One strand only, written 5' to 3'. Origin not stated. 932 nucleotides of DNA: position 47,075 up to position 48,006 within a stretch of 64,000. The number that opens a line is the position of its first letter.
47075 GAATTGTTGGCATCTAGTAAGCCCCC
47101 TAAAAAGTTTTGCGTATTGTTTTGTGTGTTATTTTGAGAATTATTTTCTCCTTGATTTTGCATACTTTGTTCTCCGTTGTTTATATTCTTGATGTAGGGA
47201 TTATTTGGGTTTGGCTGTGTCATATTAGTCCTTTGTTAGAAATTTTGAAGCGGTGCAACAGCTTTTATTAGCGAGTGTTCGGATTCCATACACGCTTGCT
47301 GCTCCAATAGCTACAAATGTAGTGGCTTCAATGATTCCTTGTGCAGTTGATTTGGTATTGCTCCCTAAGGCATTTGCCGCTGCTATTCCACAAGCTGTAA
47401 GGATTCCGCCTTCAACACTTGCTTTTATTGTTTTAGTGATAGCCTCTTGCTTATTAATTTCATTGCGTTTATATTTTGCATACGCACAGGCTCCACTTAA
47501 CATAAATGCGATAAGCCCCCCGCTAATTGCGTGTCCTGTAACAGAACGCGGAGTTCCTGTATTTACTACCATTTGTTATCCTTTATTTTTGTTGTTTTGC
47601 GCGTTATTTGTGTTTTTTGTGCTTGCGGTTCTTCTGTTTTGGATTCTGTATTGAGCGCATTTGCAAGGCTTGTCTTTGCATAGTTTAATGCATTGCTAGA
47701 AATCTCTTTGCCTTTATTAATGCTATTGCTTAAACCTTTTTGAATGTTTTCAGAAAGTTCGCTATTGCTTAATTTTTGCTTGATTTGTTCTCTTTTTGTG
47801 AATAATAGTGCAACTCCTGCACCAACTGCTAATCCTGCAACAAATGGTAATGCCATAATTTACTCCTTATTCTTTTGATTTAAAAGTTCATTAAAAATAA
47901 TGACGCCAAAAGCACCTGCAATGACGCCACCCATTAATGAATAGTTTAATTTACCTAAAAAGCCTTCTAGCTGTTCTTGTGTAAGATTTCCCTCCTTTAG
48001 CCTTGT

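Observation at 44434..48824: Ferrosome (fez)-like iron-storage organelle operon in a Helicobacter-type genome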

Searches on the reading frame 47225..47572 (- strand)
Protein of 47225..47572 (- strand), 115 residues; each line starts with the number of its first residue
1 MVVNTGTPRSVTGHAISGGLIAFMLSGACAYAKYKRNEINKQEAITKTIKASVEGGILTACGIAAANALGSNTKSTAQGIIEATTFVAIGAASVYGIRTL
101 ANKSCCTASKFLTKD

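Call 3: search_protein_families(library=pfam, proteins=[window:47225-47572:-], max_evalue=0.1)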
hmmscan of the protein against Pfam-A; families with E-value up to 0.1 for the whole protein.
window:47225-47572:- (115 aa): 0 families

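Call 4: search_protein_families(library=ncbifam, proteins=[window:47225-47572:-], max_evalue=0.1)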
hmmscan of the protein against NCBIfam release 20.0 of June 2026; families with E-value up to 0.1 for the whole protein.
window:47225-47572:- (115 aa): 1 family
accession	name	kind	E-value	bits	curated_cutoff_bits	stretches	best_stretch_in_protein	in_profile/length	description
NF038051.2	MamC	equivalog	0.0092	16.3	100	1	10-74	8-72/97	magnetosome protein MamC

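Call 49: search_protein_representatives(protein=window:47225-47572:-)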
Query: 115 residues. Proteins with E-value up to 0.001 (for the whole library): 43; up to 1e-10: 25; up to 1e-30: 1. The best 43 are listed.
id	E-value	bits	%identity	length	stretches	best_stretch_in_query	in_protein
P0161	6.1e-38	145.1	58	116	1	1-115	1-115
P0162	1.6e-25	105.2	52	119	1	1-101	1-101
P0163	4.3e-20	87.8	44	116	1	1-101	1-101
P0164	1.4e-19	86.2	49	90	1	1-85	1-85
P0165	2.4e-17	79.0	47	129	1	1-100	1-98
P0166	1.7e-16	76.3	49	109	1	3-106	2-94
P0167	2.2e-15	72.7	42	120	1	2-108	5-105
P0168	8.7e-14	67.6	43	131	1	2-101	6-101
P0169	1.3e-13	67.0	42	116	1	3-114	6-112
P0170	1.7e-13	66.7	43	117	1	2-101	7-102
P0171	2.0e-13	66.4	41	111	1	3-103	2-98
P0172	4.4e-13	65.3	40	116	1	2-101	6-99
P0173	6.1e-13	64.9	39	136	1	2-100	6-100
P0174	7.8e-13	64.5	39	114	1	1-100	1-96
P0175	9.4e-13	64.3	41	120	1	3-108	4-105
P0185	5.7e-11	58.6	36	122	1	2-103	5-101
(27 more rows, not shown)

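Call 51: search_protein_families(library=ncbifam, alignment_id=A2, max_evalue=0.01)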
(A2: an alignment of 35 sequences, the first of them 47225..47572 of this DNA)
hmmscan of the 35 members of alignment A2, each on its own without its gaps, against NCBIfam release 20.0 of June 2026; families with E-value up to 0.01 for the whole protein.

A. member 1, window:47225-47572:- (115 aa): 1 family
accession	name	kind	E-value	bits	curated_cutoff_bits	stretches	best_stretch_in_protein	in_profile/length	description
NF038051.2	MamC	equivalog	0.0092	16.3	100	0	10-74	8-72/97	magnetosome protein MamC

B. families by the number of members that match (of 35 scanned): 6 families
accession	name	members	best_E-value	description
NF038051.2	MamC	22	1.4e-09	magnetosome protein MamC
NF007235.0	PRK09664.1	1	0.00048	low affinity tryptophan permease TnaB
TIGR04554.1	3TM_mycoplas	1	0.0016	TIGR04554 family membrane protein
NF006184.0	PRK08319.1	1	0.002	energy-coupling factor ABC transporter permease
TIGR02268.1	TIGR02268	1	0.0027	Myxococcus xanthus paralogous family TIGR02268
NF006415.0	PRK08662.1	1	0.0028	nicotinate phosphoribosyltransferase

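Call 52: search_protein_families(library=pfam, alignment_id=A2, max_evalue=0.01)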
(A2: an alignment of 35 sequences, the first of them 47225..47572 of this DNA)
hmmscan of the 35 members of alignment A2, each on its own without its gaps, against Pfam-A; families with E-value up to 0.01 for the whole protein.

A. member 1, window:47225-47572:- (115 aa): 0 families

B. families by the number of members that match (of 35 scanned): 2 families
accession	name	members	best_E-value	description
PF01943.22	Polysacc_synt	1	0.00024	Polysaccharide biosynthesis protein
PF07019.17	EMC6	1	0.0053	EMC6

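Call 55: search_protein_families(library=ncbifam, proteins=[P0161, P0162, P0163, P0167, P0168, P0169, P0172, P0173, P0175, P0185], max_evalue=0.01)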
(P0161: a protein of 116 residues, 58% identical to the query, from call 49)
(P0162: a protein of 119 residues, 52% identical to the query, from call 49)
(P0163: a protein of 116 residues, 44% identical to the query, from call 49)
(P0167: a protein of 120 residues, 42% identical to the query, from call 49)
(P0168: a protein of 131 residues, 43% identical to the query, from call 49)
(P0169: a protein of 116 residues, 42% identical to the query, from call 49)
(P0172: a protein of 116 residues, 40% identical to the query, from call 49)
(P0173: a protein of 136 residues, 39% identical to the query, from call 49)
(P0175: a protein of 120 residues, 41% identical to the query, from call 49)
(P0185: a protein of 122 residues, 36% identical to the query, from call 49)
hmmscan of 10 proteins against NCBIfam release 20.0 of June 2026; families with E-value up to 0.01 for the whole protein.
P0161 (116 aa): 1 family
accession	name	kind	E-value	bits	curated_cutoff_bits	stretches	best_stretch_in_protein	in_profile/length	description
NF038051.2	MamC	equivalog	4.5e-06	26.9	100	1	18-72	12-70/97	magnetosome protein MamC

P0162 (119 aa): 1 family
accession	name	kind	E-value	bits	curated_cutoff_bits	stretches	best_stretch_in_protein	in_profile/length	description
TIGR04554.1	3TM_mycoplas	hypoth_equivalog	0.0016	18.6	40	1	5-35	72-104/105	TIGR04554 family membrane protein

P0163 (116 aa): 1 family
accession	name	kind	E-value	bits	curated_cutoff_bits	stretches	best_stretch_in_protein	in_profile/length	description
NF038051.2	MamC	equivalog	0.00056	20.2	100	1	9-71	7-69/97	magnetosome protein MamC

P0167 (120 aa): 1 family
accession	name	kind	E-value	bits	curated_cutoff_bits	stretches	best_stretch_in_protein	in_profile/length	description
NF038051.2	MamC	equivalog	6.6e-07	29.5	100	1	14-93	9-88/97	magnetosome protein MamC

P0168 (131 aa): 1 family
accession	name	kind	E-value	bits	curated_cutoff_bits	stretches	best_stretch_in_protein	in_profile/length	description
NF038051.2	MamC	equivalog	0.00043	20.5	100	1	14-96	8-82/97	magnetosome protein MamC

P0169 (116 aa): 1 family
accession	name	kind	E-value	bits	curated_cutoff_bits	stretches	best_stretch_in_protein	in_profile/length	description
NF038051.2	MamC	equivalog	9e-08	32.3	100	1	15-94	10-83/97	magnetosome protein MamC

P0172 (116 aa): 1 family
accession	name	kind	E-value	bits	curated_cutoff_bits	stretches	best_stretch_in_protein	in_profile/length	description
NF038051.2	MamC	equivalog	6.2e-05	23.2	100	1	16-96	10-90/97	magnetosome protein MamC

P0173 (136 aa): 1 family
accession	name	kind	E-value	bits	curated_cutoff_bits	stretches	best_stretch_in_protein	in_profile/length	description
NF038051.2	MamC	equivalog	4.6e-05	23.6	100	1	13-96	7-88/97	magnetosome protein MamC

P0175 (120 aa): 1 family
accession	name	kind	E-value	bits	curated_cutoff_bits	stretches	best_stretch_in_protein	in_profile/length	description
NF038051.2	MamC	equivalog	1.4e-09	38.2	100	1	10-91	7-88/97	magnetosome protein MamC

P0185 (122 aa): 1 family
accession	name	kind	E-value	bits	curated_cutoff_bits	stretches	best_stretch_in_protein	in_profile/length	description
NF038051.2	MamC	equivalog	6.1e-07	29.7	100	1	13-98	13-92/97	magnetosome protein MamC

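Call 57: find_homologous_proteins(query=A2, max_evalue=0.001)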
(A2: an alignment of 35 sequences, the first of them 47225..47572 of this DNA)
Query A2 (35 sequences) (115 aa, profile of the alignment): 80 proteins with E <= 0.001 among 4403 candidates.
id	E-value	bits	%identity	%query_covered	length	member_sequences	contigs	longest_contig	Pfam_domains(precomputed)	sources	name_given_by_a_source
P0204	7.5e-38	147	39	95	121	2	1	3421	PF26373.1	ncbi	-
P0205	1.6e-37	146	41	89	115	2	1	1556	PF26373.1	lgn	-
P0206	2.3e-36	142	45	82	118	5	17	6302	PF26373.1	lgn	-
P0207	2.5e-36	142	46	88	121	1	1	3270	PF26373.1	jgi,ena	-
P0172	2.7e-36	142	38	94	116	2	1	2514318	PF26373.1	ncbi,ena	-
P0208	3.2e-36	142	37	89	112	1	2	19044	PF26373.1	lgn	-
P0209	3.6e-36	141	43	90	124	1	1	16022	PF26373.1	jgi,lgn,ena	-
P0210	3.7e-36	141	39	89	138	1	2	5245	PF26373.1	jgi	-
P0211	4.6e-36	141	45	90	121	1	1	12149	PF26373.1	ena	-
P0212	7.1e-36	140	42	90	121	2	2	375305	PF26373.1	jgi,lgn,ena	-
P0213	1.1e-35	140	37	90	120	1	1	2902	PF26373.1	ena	-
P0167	1.2e-35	140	40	91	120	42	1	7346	PF26373.1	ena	-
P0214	1.3e-35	140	47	90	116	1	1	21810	PF26373.1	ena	-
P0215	1.4e-35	139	40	89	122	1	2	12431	PF26373.1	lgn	-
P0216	2.1e-35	139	43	87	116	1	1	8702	PF26373.1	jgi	-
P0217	5.2e-35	138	38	98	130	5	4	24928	PF26373.1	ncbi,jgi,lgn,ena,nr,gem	ncbi:hypothetical protein A9Q76_07255 [Arcobacter sp. 31_11_sub10_T18]|nr:hypothetical protein A9Q76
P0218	5.7e-35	138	42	90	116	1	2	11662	PF26373.1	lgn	-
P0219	6.0e-35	137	45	83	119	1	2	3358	PF26373.1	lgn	-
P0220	8.0e-35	137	36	89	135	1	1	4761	PF26373.1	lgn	-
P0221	8.8e-35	137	100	100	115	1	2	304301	PF26373.1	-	-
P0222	1.4e-34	136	40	89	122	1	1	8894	PF26373.1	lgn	-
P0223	1.5e-34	136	39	90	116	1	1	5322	PF26373.1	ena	-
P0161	1.6e-34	136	58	100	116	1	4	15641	PF26373.1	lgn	-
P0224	1.8e-34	136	37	94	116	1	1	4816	PF26373.1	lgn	-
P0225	2.0e-34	136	48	90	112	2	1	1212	PF26373.1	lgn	-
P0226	2.4e-34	136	44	91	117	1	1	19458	PF26373.1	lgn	-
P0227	2.5e-34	135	47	90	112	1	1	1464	PF26373.1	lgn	-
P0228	4.1e-34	135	48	90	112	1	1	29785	PF26373.1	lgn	-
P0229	5.0e-34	134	46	90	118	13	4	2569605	PF26373.1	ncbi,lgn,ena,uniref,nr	ncbi:hypothetical protein [Sulfurospirillum arsenophilum]|uniref:hypothetical protein n=1 Tax=Sulfur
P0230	5.8e-34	134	41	86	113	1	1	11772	PF26373.1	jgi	-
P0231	6.5e-34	134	45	90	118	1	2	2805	PF26373.1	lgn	-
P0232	7.6e-34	134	43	88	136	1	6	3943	PF26373.1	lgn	-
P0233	7.8e-34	134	37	96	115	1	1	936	PF26373.1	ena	-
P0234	1.3e-33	133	47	89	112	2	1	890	PF26373.1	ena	-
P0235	1.3e-33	133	46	93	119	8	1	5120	PF26373.1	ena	-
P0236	1.4e-33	133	46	90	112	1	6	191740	PF26373.1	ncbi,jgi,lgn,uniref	ncbi:hypothetical protein [Sulfurospirillum sp.]|uniref:hypothetical protein n=1 Tax=Sulfurospirillu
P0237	1.4e-33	133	45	93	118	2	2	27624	PF26373.1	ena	-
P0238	1.8e-33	133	40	86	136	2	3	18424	PF26373.1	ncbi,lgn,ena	-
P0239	1.9e-33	133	46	90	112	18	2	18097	PF26373.1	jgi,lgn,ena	-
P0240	2.1e-33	132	48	90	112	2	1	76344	PF26373.1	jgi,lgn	-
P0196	2.3e-33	132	30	87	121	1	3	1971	PF26373.1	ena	-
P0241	2.6e-33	132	44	90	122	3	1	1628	PF26373.1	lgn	-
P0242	2.8e-33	132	46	91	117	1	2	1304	PF26373.1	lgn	-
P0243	3.4e-33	132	43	88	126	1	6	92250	PF26373.1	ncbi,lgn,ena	-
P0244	3.4e-33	132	47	91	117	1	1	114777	PF26373.1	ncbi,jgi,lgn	jgi:hypothetical protein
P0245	3.9e-33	132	47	90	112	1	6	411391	PF26373.1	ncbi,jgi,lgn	jgi:type IV secretory pathway VirB2 component (pilin)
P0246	4.6e-33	131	81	100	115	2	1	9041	PF26373.1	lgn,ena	-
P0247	5.9e-33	131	83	100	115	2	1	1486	PF26373.1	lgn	-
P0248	6.0e-33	131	83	100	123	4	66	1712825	PF26373.1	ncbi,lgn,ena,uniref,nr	ncbi:hypothetical protein [Helicobacter winghamensis]|uniref:Uncharacterized protein n=1 Tax=Helicob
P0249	6.6e-33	131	44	92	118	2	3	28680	PF26373.1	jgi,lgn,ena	jgi:hypothetical protein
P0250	7.2e-33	131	44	93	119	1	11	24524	PF26373.1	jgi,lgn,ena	-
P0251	9.1e-33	130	42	90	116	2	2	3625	PF26373.1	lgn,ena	-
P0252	9.9e-33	130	49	93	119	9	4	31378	PF26373.1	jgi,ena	-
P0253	1.2e-32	130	37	88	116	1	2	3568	PF26373.1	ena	-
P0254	5.9e-32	128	53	84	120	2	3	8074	PF26373.1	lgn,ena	-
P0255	1.7e-31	126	75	100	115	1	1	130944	PF26373.1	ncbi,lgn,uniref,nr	ncbi:hypothetical protein LS70_005315 [Helicobacter sp. MIT 11-5569]|uniref:hypothetical protein n=1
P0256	1.9e-31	126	66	100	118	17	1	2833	PF26373.1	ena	-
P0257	1.9e-31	126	68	100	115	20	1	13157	PF26373.1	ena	-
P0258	7.2e-31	124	60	96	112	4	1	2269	PF26373.1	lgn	-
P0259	5.3e-30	122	59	90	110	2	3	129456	PF26373.1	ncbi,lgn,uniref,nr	ncbi:hypothetical protein [Helicobacter sp. MIT 05-5294]|uniref:hypothetical protein n=1 Tax=Helicob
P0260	6.2e-30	121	38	88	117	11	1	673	PF26373.1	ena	-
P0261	6.6e-30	121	41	88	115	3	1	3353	PF26373.1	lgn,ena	-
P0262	1.6e-29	120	41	88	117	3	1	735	PF26373.1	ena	-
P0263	1.9e-29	120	40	88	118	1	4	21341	PF26373.1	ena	-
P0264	5.4e-29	118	31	87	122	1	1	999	PF26373.1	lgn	-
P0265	5.8e-29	118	30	86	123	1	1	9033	PF26373.1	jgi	jgi:hypothetical protein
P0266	5.9e-29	118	37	99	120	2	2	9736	PF26373.1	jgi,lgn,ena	-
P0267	1.1e-28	117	40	90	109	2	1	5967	PF26373.1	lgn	-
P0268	3.1e-28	116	32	83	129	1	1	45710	PF26373.1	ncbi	-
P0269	4.0e-28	115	42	89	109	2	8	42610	PF26373.1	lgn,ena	-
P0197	4.8e-28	115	36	89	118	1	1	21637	PF26373.1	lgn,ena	-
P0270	1.1e-26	111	30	82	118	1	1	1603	PF26373.1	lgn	-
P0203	2.5e-26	110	30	89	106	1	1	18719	PF26373.1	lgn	-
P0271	3.4e-26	109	36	90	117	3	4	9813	PF26373.1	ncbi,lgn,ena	-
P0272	4.9e-26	109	50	63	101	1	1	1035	PF26373.1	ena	-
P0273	7.2e-22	95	31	86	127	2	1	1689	PF26373.1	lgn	-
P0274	2.7e-17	81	29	71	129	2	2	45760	PF26373.1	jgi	jgi:hypothetical protein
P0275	9.6e-14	69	25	84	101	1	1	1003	PF26373.1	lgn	-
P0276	3.0e-7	48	30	37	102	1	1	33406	PF26373.1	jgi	jgi:hypothetical protein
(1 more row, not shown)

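Call 58: find_encoding_contigs(protein=P0172, flank=6000, max_places=2)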
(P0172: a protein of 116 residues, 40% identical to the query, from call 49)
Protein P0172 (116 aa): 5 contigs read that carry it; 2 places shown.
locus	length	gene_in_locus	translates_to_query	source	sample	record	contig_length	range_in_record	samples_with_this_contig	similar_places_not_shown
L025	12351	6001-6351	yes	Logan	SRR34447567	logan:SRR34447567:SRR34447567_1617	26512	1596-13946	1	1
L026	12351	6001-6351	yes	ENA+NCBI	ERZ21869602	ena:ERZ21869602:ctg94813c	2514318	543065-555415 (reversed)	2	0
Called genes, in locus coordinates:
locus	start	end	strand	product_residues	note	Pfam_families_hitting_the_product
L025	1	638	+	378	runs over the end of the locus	PF00990:GGDEF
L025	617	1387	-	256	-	PF03824:NicO, PF13386:DsbD_2 (weak), PF09930:DUF2162, PF03824:NicO (weak)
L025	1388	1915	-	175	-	PF06226:DUF1007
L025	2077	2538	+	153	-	PF01475:FUR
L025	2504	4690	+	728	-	PF00122:E1-E2_ATPase, PF00702:Hydrolase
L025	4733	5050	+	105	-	PF19991:HMA_2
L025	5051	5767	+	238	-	-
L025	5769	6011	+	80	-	-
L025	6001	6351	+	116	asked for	PF26373:MamC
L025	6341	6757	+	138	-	-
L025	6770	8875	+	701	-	PF19991:HMA_2 (weak), PF00122:E1-E2_ATPase, PF00702:Hydrolase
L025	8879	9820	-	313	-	PF01545:Cation_efflux, PF16916:ZT_dimer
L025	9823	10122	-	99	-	PF02583:Trns_repr_metal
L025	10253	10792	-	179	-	PF02659:Mntp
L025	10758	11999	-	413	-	PF07690:MFS_1, PF13000:Acatn (weak), PF13347:MFS_2 (weak), PF07690:MFS_1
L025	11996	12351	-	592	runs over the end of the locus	PF00664:ABC_membrane, PF00005:ABC_tran, PF02463:SMC_N, PF20720:nSTAND3 (faint)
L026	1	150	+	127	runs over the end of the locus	PF02472:ExbD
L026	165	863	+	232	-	PF13103:TonB_2, PF03544:TonB_C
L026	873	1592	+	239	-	PF00563:EAL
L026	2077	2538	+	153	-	PF01475:FUR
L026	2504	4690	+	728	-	PF00122:E1-E2_ATPase, PF00702:Hydrolase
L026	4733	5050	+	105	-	PF19991:HMA_2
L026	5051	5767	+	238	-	-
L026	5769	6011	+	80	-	-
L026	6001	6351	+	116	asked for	PF26373:MamC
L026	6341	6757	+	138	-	-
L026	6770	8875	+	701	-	PF19991:HMA_2 (weak), PF00122:E1-E2_ATPase, PF00702:Hydrolase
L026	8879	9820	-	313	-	PF01545:Cation_efflux, PF16916:ZT_dimer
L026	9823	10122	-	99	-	PF02583:Trns_repr_metal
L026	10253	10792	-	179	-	PF02659:Mntp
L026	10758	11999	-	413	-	PF07690:MFS_1, PF13000:Acatn (weak), PF13347:MFS_2 (weak), PF07690:MFS_1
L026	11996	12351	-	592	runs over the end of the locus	PF00664:ABC_membrane, PF00005:ABC_tran, PF02463:SMC_N, PF20720:nSTAND3 (faint)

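Call 59: find_encoding_contigs(protein=P0274, flank=6000, max_places=2)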
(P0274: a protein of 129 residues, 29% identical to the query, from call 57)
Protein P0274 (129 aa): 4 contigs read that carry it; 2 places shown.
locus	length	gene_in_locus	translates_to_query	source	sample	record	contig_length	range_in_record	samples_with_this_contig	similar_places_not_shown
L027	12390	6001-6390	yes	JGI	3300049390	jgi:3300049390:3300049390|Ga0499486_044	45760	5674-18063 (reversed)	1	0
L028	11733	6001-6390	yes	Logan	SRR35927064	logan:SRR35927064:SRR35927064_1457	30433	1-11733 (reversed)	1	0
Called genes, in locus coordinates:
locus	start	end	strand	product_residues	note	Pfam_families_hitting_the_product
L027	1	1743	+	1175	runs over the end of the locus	PF09084:NMT1, PF00497:SBP_bac_3, PF00512:HisKA, PF02518:HATPase_c, PF00072:Response_reg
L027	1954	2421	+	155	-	PF01475:FUR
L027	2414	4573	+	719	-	PF13419:HAD_2 (faint), PF00122:E1-E2_ATPase, PF00702:Hydrolase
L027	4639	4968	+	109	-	PF19991:HMA_2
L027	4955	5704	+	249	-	-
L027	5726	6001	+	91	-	-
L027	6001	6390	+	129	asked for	PF26373:MamC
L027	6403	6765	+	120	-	-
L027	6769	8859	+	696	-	PF19991:HMA_2 (weak), PF00122:E1-E2_ATPase, PF00702:Hydrolase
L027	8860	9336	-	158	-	PF07963:N_methyl (weak)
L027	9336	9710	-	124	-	-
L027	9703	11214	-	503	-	PF13173:AAA_14 (faint), PF25199:nSTAND_NTPase5 (faint), PF00437:T2SSE, PF13191:AAA_16 (weak), PF13401:AAA_22 (weak)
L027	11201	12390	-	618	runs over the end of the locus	PF21305:type_II_gspD_N0, PF03958:Secretin_N, PF00263:Secretin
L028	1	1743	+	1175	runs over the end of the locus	PF09084:NMT1, PF00497:SBP_bac_3, PF00512:HisKA, PF02518:HATPase_c, PF00072:Response_reg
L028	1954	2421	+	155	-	PF01475:FUR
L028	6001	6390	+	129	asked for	PF26373:MamC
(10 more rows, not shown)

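Call 76: predict_structure(alignment_id=A4)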
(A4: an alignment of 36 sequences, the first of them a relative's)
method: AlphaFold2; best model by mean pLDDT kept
length: 115 residues; sequences in the alignment: 36
mean_pLDDT: 85.2   pTM: 0.72
mean pLDDT of the five models: 85.2, 84.8, 84.7, 75.2, 73.8
residues with pLDDT >= 90: 74; 70-90: 22; 50-70: 9; < 50: 10
segments of 3 or more residues with pLDDT < 50: 107-115
pLDDT, mean of each block of 10 residues (from residue 1): 68 92 96 97 94 95 92 86 95 92 55 36
secondary structure, 60 per line:
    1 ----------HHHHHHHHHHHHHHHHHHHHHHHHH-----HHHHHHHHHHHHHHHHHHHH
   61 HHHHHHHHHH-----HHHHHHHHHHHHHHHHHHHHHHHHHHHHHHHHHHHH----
elements in order: H11-35 H41-70 H76-111

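Call 81: search_solved_structures(query=A4, max_evalue=10, show_alignments=3)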
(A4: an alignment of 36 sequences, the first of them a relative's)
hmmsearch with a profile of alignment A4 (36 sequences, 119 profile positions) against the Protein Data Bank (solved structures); distinct sequences matched with E-value up to 10: 3.
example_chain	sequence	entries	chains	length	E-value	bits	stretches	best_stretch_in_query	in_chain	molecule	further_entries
2imh_A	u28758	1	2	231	0.3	14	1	54-83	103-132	Hypothetical protein UNP Q5LQD5_SILPO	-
9jm7_B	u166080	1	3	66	0.67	12.9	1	35-57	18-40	LRD-2V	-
1zch_A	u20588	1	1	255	1.3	12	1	43-77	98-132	Hypothetical oxidoreductase ycnD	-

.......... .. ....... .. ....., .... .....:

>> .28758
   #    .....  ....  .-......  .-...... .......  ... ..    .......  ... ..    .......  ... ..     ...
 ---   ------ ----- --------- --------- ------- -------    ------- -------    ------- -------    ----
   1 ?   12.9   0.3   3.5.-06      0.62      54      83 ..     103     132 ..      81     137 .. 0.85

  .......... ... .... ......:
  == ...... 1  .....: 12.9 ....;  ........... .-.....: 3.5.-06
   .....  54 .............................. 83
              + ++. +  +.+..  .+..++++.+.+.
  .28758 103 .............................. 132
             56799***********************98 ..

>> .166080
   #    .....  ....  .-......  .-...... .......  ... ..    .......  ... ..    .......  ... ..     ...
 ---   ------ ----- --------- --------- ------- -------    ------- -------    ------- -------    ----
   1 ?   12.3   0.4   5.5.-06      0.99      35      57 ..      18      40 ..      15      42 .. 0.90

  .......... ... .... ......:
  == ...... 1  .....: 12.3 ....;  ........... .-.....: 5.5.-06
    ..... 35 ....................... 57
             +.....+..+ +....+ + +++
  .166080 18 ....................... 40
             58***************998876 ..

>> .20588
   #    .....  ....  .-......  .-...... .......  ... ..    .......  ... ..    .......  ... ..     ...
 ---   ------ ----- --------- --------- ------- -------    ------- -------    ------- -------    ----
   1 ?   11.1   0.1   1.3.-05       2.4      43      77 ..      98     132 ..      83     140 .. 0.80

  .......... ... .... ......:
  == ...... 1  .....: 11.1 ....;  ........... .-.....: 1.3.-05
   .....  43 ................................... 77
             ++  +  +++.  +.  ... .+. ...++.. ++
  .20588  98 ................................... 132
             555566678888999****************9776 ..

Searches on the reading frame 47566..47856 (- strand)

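Call 3: search_protein_families(library=pfam, proteins=[window:47566-47856:-], max_evalue=0.1)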
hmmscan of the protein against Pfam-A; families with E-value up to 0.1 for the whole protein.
window:47566-47856:- (96 aa): 2 families
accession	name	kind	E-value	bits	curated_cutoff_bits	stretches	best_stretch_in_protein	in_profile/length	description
PF01264.26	Chorismate_synt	-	0.037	13.2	27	1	1-82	218-297/327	Chorismate synthase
PF12732.12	YtxH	-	0.097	13.6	37.5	0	5-65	4-49/71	YtxH-like protein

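Call 4: search_protein_families(library=ncbifam, proteins=[window:47566-47856:-], max_evalue=0.1)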
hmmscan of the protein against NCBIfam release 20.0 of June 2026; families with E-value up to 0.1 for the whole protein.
window:47566-47856:- (96 aa): 2 families
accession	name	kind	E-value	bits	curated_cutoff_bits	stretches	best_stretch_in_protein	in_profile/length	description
NF041669.1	GvpT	domain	0.00043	20.8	80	1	6-88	6-86/123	GvpT/GvpP family gas vesicle accessory protein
NF050013.1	HpsJ_like_A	equivalog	0.02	14.5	140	1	21-93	119-191/217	HpsJ-like protein, cyanoexosortase A-associated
